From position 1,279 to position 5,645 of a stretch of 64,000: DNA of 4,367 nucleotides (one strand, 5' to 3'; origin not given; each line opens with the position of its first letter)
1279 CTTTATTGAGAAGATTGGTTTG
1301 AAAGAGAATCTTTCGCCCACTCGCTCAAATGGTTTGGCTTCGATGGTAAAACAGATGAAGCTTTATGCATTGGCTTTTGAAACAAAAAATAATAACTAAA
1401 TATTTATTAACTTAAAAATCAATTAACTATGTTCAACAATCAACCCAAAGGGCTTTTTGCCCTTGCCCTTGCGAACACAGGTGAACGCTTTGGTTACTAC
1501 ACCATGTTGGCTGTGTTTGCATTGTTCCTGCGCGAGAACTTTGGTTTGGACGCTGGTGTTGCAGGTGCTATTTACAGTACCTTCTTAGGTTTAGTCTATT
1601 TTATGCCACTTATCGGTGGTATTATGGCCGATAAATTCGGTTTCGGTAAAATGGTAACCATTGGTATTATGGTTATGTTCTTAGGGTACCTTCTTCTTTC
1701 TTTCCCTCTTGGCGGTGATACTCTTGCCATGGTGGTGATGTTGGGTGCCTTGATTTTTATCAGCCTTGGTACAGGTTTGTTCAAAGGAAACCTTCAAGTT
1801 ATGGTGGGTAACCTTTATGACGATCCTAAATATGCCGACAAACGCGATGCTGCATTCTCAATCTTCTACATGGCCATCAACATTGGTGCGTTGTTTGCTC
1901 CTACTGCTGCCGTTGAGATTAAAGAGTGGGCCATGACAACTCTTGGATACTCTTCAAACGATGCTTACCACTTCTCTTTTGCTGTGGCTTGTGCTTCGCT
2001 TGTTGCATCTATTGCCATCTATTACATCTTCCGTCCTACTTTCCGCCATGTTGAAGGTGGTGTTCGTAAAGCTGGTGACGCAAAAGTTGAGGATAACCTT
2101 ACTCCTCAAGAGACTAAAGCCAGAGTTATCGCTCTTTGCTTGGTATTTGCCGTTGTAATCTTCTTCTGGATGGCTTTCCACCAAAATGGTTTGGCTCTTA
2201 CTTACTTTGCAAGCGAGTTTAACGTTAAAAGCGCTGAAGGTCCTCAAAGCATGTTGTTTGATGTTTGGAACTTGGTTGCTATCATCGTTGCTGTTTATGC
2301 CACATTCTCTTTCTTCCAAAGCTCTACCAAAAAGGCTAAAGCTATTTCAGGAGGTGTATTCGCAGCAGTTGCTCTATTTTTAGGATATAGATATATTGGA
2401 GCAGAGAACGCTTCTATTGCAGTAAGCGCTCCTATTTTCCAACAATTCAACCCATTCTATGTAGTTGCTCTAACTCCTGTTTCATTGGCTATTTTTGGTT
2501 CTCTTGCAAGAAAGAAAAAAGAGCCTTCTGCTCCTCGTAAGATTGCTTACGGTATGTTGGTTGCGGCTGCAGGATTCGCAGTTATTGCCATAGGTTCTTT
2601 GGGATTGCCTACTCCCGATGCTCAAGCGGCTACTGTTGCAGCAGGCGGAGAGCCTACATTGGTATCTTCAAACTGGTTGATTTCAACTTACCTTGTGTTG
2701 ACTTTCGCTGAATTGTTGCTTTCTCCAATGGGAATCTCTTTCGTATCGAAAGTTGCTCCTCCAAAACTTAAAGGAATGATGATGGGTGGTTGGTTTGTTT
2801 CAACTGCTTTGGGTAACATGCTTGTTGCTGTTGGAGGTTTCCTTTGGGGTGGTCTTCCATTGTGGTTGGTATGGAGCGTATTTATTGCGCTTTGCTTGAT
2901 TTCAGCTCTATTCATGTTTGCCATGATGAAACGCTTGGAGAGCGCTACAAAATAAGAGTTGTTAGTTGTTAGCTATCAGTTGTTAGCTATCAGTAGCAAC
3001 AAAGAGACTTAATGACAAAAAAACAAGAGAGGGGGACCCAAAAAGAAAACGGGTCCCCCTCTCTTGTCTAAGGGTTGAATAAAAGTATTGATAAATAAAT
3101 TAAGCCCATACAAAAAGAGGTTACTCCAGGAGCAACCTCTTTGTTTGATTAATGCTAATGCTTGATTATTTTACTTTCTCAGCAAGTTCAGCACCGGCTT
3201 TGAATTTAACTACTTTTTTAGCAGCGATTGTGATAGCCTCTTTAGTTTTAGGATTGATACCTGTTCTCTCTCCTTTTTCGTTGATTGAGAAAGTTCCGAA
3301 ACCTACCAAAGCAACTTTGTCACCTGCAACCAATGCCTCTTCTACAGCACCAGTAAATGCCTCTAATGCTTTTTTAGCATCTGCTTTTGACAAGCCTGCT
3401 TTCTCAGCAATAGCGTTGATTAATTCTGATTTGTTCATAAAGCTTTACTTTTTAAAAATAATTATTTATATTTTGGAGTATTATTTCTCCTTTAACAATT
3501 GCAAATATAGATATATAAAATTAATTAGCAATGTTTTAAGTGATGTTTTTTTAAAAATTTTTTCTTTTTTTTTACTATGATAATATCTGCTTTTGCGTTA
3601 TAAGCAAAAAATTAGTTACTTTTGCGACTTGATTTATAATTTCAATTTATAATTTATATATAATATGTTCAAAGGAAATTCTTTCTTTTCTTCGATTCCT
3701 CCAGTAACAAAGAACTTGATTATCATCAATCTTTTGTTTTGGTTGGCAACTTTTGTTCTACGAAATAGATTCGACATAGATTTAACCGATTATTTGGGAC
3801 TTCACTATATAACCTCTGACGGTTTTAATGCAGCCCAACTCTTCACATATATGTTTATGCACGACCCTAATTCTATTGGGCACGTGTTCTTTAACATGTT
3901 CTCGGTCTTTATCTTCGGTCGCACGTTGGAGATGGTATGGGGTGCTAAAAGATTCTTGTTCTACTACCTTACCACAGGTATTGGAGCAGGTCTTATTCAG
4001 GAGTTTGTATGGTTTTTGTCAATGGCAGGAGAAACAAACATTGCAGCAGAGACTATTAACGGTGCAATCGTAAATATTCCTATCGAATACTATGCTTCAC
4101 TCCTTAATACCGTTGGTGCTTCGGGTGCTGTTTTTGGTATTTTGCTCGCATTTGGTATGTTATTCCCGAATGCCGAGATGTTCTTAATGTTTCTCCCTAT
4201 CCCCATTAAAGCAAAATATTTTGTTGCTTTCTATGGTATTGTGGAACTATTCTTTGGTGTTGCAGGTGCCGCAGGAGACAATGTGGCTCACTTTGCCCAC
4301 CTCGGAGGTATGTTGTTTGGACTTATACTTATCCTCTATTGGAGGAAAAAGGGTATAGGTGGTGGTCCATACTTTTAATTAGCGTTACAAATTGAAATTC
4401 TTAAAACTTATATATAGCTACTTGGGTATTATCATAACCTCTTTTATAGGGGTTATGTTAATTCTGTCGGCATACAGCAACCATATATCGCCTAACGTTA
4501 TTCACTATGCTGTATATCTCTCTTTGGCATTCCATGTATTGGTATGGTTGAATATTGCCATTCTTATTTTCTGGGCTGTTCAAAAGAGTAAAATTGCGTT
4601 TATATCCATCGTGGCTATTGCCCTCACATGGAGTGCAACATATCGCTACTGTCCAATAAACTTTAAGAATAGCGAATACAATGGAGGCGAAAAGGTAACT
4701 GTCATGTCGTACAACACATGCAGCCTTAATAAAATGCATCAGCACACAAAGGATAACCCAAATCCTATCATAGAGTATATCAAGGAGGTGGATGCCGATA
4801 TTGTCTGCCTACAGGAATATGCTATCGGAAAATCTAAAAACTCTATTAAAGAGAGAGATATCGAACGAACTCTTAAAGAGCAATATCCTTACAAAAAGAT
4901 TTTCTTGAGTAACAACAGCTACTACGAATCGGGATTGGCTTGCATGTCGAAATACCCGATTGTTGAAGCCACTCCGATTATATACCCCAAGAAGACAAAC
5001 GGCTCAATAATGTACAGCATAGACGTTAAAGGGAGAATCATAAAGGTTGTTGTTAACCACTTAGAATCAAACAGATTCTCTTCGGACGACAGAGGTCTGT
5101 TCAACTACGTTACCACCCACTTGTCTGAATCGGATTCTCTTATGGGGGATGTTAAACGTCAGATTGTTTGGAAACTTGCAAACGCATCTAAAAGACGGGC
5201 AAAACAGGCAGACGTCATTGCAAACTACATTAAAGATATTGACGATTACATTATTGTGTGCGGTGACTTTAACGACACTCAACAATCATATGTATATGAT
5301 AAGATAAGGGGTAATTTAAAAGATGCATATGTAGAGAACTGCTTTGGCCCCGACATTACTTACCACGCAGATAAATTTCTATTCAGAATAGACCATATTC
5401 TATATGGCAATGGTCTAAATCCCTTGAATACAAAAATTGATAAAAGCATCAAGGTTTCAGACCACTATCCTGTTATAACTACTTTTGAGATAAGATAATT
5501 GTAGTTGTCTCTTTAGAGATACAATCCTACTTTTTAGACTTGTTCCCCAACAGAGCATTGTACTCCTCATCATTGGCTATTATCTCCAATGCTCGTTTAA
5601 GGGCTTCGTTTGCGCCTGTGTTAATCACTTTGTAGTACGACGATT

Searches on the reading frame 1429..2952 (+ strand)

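Call 83: search_protein_families(library=pfam, proteins=[window:1429-2952:+], max_evalue=0.00001)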
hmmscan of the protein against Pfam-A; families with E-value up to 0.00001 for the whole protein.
window:1429-2952:+ (508 aa): 2 families
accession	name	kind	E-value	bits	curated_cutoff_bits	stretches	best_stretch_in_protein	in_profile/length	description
PF00854.27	PTR2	-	1e-45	156.7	27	2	75-209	3-129/392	POT family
PF07690.21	MFS_1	-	4.4e-16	59.2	33.4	1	13-337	2-303/347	Major Facilitator Superfamily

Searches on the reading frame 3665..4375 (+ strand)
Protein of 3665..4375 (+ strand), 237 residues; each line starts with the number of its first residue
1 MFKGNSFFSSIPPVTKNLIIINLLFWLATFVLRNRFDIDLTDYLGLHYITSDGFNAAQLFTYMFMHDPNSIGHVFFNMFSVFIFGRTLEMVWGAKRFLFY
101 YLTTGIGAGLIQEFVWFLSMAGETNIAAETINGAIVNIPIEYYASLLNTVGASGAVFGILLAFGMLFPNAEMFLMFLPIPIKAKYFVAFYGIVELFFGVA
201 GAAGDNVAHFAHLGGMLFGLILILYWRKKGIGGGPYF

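Call 83: search_protein_families(library=pfam, proteins=[window:3665-4375:+], max_evalue=0.00001)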
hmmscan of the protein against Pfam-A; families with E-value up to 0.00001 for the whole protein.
window:3665-4375:+ (237 aa): 1 family
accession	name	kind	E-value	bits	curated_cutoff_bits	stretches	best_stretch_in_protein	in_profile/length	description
PF01694.28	Rhomboid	-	7.7e-22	78.5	22.6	1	57-227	5-141/143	Rhomboid domain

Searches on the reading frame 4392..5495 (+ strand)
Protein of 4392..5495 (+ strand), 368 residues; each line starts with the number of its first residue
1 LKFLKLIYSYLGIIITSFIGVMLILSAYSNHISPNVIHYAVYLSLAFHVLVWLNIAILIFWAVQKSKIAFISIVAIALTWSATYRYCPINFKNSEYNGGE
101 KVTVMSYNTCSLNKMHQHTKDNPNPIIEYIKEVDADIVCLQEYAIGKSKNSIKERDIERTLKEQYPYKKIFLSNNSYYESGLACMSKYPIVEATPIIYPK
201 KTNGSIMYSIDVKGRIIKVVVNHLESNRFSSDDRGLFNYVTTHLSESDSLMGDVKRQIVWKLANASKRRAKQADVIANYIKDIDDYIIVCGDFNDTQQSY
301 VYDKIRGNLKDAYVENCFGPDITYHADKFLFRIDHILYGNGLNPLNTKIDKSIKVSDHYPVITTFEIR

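Call 83: search_protein_families(library=pfam, proteins=[window:4392-5495:+], max_evalue=0.00001)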
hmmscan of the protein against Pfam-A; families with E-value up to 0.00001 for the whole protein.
window:4392-5495:+ (368 aa): 2 families
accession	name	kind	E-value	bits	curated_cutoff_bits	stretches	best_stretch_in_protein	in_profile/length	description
PF03372.29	Exo_endo_phos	-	6.3e-21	75.6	24.5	1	105-358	1-225/225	Endonuclease/Exonuclease/phosphatase family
PF23226.1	Exo_endo_phos_PGAP2IP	-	1.5e-07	31.4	27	1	119-242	19-143/239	PGAP2IP, C-terminal nuclease-like domain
